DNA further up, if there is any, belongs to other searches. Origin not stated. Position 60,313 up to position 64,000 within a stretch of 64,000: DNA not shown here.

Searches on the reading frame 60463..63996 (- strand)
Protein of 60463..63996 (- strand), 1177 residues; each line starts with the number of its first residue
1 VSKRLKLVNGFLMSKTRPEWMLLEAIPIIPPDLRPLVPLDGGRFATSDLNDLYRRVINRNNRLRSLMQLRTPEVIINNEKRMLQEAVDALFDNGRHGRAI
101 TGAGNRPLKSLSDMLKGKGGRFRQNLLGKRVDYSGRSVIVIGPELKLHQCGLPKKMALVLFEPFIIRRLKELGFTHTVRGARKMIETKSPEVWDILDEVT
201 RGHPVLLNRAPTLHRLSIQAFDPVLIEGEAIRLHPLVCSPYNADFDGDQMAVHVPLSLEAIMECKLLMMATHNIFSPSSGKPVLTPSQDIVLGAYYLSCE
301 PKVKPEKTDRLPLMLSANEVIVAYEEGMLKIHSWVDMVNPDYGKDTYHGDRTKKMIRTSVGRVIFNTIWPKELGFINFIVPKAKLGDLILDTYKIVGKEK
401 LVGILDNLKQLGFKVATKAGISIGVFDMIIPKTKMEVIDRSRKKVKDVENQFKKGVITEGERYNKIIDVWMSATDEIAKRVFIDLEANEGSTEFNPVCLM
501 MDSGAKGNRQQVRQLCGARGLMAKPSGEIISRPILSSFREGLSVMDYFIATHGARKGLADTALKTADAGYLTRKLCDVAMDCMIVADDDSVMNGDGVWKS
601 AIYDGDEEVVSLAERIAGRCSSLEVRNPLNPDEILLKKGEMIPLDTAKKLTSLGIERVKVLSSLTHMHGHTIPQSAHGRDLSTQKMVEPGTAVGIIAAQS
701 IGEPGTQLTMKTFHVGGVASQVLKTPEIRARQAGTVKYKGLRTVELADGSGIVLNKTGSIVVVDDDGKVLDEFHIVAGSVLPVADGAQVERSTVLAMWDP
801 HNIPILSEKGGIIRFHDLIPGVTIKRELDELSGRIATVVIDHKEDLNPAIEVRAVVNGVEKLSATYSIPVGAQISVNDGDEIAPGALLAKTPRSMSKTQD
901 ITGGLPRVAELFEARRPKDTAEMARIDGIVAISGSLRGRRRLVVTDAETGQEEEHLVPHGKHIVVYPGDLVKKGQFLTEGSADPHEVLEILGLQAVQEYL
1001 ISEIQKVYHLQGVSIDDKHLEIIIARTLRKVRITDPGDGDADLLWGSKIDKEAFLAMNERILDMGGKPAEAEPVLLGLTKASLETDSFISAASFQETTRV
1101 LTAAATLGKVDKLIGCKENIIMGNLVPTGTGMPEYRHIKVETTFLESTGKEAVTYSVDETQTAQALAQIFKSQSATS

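Call 63: search_protein_families(library=pfam, proteins=[window:60463-63996:-], max_evalue=0.00001)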
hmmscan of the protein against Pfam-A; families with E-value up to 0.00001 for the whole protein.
window:60463-63996:- (1177 aa): 6 families
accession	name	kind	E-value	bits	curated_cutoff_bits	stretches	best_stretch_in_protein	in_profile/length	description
PF04998.22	RNA_pol_Rpb1_5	-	1.9e-64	218.2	28.5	1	541-1079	1-260/267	RNA polymerase Rpb1, domain 5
PF04997.17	RNA_pol_Rpb1_1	-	1e-43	150.4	39.7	1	7-126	192-312/312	RNA polymerase Rpb1, domain 1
PF00623.25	RNA_pol_Rpb1_2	-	3.3e-38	132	25.3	1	128-269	1-165/166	RNA polymerase Rpb1, domain 2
PF04983.23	RNA_pol_Rpb1_3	-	1.6e-21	77.3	28.9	1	273-428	1-162/162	RNA polymerase Rpb1, domain 3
PF05000.22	RNA_pol_Rpb1_4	-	3.5e-14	53.1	24.8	1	457-530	1-83/107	RNA polymerase Rpb1, domain 4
PF21668.3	RPOC_hybrid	-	3.2e-08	33.8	27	0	859-892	37-70/102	DNA-directed RNA polymerase subunit beta', hybrid domain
